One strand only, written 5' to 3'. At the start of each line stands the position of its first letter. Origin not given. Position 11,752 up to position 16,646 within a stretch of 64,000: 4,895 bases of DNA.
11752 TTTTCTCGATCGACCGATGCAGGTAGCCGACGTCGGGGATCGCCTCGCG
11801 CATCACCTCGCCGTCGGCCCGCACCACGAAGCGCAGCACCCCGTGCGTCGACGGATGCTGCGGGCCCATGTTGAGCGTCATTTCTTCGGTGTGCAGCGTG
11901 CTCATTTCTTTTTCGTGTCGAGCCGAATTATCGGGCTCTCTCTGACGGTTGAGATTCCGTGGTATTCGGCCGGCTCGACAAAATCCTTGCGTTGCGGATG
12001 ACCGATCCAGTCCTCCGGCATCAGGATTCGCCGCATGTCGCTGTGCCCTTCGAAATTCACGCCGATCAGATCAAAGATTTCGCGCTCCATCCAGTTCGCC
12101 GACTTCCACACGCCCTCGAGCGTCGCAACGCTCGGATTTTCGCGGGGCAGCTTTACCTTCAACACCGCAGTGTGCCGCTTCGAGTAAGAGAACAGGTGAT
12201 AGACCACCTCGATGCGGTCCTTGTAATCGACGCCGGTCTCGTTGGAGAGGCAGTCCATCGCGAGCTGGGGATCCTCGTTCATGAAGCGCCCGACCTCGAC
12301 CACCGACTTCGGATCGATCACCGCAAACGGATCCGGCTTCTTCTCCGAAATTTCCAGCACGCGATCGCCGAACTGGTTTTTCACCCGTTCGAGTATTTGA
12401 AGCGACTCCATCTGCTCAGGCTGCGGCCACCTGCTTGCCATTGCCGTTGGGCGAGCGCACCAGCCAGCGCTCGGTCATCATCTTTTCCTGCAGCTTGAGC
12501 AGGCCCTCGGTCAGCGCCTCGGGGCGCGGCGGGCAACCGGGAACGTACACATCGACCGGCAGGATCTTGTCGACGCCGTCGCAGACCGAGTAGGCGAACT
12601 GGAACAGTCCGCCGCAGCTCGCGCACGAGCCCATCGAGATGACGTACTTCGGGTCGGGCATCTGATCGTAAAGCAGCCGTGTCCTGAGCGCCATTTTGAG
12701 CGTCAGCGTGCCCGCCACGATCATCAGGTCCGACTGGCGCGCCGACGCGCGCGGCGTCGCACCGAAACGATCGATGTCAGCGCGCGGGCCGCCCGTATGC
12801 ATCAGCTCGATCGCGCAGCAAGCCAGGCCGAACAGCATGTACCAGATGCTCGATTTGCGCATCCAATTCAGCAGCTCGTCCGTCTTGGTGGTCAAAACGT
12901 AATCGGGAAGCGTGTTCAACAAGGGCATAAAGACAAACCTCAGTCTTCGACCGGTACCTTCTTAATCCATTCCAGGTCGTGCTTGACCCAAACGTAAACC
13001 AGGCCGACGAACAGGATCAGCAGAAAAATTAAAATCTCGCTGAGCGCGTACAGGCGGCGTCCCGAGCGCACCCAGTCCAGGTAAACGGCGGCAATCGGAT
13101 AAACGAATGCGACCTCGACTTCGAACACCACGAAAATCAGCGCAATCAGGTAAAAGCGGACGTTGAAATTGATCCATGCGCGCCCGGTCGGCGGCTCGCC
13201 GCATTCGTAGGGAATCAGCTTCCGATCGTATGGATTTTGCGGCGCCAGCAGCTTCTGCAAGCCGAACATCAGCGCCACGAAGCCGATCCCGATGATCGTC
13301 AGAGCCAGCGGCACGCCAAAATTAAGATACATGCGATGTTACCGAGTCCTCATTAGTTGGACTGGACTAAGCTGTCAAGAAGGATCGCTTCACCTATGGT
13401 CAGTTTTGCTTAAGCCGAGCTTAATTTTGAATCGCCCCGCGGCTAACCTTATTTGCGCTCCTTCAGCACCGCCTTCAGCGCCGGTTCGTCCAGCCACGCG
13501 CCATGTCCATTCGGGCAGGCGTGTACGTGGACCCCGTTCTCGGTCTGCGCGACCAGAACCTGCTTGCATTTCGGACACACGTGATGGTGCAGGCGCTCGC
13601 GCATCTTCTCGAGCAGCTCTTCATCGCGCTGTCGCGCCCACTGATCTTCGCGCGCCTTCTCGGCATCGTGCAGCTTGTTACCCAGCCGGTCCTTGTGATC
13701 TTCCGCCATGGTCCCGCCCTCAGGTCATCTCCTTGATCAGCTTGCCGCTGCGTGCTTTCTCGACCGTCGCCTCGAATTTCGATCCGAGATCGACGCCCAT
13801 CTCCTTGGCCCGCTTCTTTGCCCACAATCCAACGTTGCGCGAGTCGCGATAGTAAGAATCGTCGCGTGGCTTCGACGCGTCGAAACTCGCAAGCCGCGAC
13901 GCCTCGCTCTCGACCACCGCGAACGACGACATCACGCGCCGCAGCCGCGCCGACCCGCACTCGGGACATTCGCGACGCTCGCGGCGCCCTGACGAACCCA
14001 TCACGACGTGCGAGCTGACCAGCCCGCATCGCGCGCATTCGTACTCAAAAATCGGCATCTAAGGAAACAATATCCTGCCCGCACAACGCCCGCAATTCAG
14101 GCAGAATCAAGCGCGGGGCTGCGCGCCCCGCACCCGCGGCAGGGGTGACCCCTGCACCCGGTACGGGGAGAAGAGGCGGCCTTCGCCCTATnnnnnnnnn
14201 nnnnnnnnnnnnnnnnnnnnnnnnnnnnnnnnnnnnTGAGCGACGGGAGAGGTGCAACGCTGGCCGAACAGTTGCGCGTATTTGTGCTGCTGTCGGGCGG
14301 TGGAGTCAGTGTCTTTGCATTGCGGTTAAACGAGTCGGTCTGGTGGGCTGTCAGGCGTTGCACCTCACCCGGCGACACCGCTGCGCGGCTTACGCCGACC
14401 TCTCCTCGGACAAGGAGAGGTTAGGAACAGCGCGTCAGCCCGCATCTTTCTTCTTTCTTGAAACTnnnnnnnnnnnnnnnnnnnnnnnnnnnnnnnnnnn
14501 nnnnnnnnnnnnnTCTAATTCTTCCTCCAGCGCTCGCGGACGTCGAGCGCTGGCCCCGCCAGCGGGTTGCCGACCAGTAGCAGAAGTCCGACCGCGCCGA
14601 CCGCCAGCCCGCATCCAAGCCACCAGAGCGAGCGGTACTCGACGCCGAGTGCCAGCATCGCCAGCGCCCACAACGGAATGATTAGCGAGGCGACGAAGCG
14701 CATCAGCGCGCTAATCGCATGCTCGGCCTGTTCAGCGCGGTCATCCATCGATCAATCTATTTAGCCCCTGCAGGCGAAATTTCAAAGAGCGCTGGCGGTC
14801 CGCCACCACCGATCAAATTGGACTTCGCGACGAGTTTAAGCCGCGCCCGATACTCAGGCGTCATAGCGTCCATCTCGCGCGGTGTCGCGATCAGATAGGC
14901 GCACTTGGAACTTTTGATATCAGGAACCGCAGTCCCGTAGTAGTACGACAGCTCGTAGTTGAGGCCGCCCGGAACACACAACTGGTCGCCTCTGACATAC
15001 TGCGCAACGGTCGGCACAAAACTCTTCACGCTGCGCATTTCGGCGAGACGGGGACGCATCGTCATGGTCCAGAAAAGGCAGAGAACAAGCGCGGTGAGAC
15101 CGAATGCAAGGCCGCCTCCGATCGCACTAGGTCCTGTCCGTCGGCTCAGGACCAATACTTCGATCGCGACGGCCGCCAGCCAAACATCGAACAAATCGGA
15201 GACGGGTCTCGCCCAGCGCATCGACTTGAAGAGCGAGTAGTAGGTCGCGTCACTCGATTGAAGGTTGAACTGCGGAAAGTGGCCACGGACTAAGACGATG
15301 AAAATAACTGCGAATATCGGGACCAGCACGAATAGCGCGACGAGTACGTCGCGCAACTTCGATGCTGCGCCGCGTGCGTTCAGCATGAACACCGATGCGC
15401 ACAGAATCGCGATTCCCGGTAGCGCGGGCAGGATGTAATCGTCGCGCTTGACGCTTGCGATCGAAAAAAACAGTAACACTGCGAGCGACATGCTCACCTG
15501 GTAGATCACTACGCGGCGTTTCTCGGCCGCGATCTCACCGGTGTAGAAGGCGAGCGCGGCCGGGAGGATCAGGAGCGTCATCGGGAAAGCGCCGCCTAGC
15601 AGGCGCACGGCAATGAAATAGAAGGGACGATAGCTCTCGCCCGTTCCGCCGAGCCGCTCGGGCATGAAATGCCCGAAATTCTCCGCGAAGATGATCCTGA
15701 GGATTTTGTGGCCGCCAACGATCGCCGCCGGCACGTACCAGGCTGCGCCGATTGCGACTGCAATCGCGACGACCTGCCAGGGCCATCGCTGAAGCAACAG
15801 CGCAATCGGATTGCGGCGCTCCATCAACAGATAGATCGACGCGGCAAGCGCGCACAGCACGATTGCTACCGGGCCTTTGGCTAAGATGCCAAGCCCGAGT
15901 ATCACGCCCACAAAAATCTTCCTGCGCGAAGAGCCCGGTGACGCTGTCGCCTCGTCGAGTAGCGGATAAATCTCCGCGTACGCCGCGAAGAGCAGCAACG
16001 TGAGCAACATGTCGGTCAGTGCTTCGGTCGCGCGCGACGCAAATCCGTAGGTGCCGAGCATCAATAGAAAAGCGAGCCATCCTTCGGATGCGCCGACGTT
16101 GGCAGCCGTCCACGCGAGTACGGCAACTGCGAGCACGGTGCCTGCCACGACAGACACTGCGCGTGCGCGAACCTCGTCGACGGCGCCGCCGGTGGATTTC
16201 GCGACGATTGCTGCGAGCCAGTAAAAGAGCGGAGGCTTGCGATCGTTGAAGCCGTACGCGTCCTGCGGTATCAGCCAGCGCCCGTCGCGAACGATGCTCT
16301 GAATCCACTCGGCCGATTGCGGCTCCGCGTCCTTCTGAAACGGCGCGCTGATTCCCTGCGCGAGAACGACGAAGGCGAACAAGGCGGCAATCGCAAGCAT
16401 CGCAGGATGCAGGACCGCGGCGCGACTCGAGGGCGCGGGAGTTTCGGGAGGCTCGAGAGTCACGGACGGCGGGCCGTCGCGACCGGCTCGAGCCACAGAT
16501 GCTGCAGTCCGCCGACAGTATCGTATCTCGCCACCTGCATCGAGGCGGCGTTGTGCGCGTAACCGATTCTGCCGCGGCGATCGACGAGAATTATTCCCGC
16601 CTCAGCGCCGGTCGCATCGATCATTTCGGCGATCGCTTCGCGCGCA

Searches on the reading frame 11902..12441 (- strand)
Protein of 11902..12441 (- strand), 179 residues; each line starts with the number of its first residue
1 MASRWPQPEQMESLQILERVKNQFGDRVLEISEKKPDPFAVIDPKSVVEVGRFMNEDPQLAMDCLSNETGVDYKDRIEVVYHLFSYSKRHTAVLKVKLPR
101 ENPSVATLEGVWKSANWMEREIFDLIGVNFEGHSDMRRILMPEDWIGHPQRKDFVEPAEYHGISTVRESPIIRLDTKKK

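Call 26: search_protein_families(library=pfam, proteins=[window:11902-12441:-], max_evalue=0.00001)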
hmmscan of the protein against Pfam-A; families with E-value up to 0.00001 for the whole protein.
window:11902-12441:- (179 aa): 1 family
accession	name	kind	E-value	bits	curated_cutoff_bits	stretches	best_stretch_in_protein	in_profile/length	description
PF00329.25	Complex1_30kDa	-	1.9e-41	142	22.5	1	41-155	2-119/124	Respiratory-chain NADH dehydrogenase, 30 Kd subunit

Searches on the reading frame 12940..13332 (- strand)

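Call 27: search_protein_families(library=pfam, proteins=[window:12940-13332:-], max_evalue=0.00001)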
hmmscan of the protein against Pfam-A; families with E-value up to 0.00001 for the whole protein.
window:12940-13332:- (130 aa): 1 family
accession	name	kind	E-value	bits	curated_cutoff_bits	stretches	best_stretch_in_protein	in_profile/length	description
PF00507.24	Oxidored_q4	-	1.8e-31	108.7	23.3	1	20-122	2-99/99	NADH-ubiquinone/plastoquinone oxidoreductase, chain 3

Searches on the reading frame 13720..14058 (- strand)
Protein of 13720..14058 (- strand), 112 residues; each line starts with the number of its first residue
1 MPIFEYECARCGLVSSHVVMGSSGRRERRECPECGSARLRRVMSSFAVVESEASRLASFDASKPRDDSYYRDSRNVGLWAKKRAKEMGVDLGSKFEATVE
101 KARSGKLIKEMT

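Call 27: search_protein_families(library=pfam, proteins=[window:13720-14058:-], max_evalue=0.00001)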
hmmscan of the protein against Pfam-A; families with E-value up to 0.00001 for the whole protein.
window:13720-14058:- (112 aa): 1 family
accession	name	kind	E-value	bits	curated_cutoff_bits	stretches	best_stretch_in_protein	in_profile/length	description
PF09723.15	Zn_ribbon_8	-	3.2e-11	43.5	34.4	1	1-43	1-41/41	Zinc ribbon domain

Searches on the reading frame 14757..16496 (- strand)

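Call 27: search_protein_families(library=pfam, proteins=[window:14757-16496:-], max_evalue=0.00001)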
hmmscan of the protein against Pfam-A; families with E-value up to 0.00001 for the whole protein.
window:14757-16496:- (579 aa): 2 families
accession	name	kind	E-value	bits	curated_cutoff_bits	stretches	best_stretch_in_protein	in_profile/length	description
PF13231.12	PMT_2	-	2.5e-10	41.2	26.1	1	87-251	2-155/160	Dolichyl-phosphate-mannose-protein mannosyltransferase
PF02366.24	PMT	-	5.9e-08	33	22.7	1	87-255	62-232/245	Dolichyl-phosphate-mannose-protein mannosyltransferase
